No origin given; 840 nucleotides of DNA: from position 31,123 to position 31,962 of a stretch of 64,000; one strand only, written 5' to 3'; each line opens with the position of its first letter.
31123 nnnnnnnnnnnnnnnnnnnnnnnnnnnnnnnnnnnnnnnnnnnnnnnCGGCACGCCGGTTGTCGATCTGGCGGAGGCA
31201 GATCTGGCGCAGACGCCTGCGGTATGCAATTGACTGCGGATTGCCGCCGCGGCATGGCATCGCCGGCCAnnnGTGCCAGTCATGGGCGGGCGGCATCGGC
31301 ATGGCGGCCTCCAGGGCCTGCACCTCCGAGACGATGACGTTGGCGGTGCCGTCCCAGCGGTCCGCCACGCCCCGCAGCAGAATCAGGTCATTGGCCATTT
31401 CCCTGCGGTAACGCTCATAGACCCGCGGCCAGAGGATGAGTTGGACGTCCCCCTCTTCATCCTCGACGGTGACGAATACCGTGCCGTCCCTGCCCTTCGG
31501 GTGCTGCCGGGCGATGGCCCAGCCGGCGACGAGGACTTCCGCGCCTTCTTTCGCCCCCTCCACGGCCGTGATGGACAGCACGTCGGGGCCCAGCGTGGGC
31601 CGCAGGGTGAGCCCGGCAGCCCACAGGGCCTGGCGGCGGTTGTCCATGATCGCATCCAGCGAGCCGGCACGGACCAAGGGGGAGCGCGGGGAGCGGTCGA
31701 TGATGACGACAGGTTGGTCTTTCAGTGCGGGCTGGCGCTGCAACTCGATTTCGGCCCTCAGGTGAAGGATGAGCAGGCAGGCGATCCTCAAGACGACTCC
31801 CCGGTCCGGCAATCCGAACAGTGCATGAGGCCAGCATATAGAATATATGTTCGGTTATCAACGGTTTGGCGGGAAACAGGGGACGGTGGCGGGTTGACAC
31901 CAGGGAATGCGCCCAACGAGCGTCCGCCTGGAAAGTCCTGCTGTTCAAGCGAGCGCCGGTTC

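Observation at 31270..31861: Collapsed imuB-dnaE2 mutagenesis cassette: a 173-180 aa in-frame relic retaining an SOS-box promoter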

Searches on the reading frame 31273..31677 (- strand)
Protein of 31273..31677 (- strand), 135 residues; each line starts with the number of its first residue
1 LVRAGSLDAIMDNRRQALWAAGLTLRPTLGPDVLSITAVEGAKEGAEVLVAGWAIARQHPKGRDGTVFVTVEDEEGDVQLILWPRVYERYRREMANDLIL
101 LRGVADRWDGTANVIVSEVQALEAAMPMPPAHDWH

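Call 3: search_protein_families(library=pfam, proteins=[window:31273-31677:-], max_evalue=10)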
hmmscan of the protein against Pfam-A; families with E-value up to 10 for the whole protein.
window:31273-31677:- (135 aa): 4 families
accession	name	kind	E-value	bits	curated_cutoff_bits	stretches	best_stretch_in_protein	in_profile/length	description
PF01336.31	tRNA_anti-codon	-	1.5e-08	34.9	27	1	48-120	1-73/75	OB-fold nucleic acid binding domain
PF15072.12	HROB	-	0.029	14.8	30.8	1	63-101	17-56/85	Homologous recombination OB-fold protein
PF21834.1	DUF6894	-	0.11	13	24.1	1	50-78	33-62/69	Domain of unknown function (DUF6894)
PF13742.12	tRNA_anti_2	-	0.26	12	27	1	62-108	34-81/95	OB-fold nucleic acid binding domain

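Call 4: search_protein_families(library=ncbifam, proteins=[window:31273-31677:-], max_evalue=10)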
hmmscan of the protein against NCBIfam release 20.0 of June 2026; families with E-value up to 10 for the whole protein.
window:31273-31677:- (135 aa): 13 families
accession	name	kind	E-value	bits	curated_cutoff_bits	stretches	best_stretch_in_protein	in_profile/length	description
NF004225.0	PRK05672.1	subfamily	8.2e-19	67.2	939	2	32-134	941-1046/1047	error-prone DNA polymerase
NF005298.0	PRK06826.1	equivalog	2e-06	25.8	1260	1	41-124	987-1074/1151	DNA polymerase III subunit alpha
NF004226.0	PRK05673.1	equivalog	4.6e-05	21.5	1002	1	34-125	971-1065/1146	DNA polymerase III subunit alpha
NF005616.0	PRK07373.1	equivalog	0.00011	20.8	646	1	61-124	298-362/449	DNA polymerase III subunit alpha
NF005617.0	PRK07374.1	equivalog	0.0088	13.9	1653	1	62-123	1019-1081/1170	DNA polymerase III subunit alpha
NF001750.0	PRK00476.1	equivalog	0.019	13.3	443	1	37-90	10-64/590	aspartate--tRNA ligase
TIGR00459.1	aspS_bact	equivalog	0.025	12.9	373.85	1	36-85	7-53/586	aspartate--tRNA ligase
NF003119.0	PRK04036.1-4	equivalog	0.07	11.6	823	1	37-100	223-282/590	DNA-directed DNA polymerase II small subunit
NF002821.0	PRK02983.1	equivalog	0.073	11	742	1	14-92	628-708/1102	bifunctional lysylphosphatidylglycerol synthetase/lysine--tRNA ligase LysX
NF005582.0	PRK07279.1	equivalog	0.081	10.9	1279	1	47-121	888-963/1033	DNA polymerase III subunit alpha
NF010545.0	PRK13935.1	equivalog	0.12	11.5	365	1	7-57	79-128/254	stationary phase survival protein SurE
NF005377.0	PRK06920.1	equivalog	0.12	10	1806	1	61-124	961-1025/1108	DNA polymerase III subunit alpha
TIGR00499.1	lysS_bact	equivalog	0.23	10.1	427.6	1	42-131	50-143/496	lysine--tRNA ligase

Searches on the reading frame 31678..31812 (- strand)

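Call 3: search_protein_families(library=pfam, proteins=[window:31678-31812:-], max_evalue=10)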
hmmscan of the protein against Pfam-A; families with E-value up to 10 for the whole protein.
window:31678-31812:- (45 aa): 1 family
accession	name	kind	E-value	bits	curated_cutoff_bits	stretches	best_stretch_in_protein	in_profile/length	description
PF00817.25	IMS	-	0.21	11.9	23.2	1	20-41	8-29/148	impB/mucB/samB family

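Call 4: search_protein_families(library=ncbifam, proteins=[window:31678-31812:-], max_evalue=10)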
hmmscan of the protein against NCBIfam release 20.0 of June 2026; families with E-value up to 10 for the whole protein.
window:31678-31812:- (45 aa): 0 families
